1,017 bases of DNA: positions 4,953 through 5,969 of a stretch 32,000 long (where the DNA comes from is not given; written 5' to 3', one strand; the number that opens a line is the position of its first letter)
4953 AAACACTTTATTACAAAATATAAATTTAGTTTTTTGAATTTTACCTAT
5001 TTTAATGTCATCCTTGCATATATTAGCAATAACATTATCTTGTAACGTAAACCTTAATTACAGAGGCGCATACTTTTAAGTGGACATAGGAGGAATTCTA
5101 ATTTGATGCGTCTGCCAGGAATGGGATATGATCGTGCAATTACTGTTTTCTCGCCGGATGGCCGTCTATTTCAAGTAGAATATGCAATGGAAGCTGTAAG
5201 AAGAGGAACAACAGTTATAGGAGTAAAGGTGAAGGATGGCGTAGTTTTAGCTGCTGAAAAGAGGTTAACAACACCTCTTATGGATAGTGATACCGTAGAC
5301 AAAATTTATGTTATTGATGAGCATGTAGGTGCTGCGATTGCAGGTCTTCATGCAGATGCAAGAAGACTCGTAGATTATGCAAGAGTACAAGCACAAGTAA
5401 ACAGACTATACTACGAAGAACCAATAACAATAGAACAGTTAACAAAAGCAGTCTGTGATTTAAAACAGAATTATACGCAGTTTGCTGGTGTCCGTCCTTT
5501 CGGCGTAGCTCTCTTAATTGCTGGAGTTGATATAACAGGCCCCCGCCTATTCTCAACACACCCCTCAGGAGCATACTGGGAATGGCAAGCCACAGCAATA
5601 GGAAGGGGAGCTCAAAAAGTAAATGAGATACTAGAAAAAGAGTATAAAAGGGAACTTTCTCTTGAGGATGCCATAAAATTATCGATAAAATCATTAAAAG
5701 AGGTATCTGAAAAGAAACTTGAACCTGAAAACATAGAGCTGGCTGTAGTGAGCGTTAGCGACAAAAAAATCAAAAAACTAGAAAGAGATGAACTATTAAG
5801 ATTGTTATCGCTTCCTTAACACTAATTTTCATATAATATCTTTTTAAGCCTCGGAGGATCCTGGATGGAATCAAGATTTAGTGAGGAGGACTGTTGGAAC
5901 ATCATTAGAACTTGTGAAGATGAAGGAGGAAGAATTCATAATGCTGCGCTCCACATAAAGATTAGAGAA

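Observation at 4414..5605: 306-bp perfectly identical tract shared by the two psmA genes: mosaic gene conversion?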

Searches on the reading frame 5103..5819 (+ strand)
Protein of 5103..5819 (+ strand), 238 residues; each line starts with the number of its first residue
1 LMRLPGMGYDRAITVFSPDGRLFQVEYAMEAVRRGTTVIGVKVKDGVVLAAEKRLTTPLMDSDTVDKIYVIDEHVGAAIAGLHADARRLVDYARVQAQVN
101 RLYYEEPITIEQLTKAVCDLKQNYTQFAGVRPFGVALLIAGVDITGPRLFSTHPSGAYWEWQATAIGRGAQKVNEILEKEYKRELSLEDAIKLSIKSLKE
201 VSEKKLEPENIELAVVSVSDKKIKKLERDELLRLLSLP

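Call 5: search_protein_families(library=pfam, proteins=[window:5103-5819:+])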
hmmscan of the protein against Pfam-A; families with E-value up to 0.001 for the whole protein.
window:5103-5819:+ (238 aa): 2 families
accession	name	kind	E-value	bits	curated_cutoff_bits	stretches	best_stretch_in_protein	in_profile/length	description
PF00227.31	Proteasome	-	2.7e-65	220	22.4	1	32-216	1-189/189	Proteasome subunit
PF10584.14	Proteasome_A_N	-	2.2e-15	56.5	27.7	1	9-31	1-23/23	Proteasome subunit A N-terminal signature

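Call 18: find_related_loci(query=window:5103-5819:+, collection=metagenome_contigs, flank=3000)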
Query window:5103-5819:+ (238 aa) in metagenome_contigs; peptide patterns used: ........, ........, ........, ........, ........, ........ (x = any residue, [..] = any of these).
600 stretches matched a pattern (row limit reached: there are more); 412 encode a relative of the query (tblastn E <= 1e-3); the best 80 are kept; 80 distinct loci.
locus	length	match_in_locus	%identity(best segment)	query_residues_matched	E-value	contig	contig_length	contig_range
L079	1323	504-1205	93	5-238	3e-151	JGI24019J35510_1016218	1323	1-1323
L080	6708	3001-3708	81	1-236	5e-136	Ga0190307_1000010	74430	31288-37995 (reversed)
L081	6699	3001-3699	60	5-237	1e-91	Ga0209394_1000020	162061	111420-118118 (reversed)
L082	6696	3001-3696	58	5-236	3e-89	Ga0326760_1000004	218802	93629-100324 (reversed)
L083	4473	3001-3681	57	5-231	4e-88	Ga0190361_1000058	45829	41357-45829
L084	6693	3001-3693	59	5-235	1e-87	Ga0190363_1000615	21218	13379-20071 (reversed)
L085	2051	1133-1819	56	7-237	1e-84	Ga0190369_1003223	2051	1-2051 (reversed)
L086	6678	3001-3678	58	5-231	3e-81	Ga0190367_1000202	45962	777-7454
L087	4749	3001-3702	54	1-235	9e-79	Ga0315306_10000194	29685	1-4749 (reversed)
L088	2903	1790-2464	55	5-231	2e-79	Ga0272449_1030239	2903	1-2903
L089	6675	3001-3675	56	5-231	1e-78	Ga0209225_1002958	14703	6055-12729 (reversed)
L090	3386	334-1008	56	5-231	5e-79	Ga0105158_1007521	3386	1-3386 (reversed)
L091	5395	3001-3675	54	5-231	3e-78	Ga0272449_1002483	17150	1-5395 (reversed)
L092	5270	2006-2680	55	5-231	4e-78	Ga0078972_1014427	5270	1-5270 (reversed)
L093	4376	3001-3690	53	1-231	7e-78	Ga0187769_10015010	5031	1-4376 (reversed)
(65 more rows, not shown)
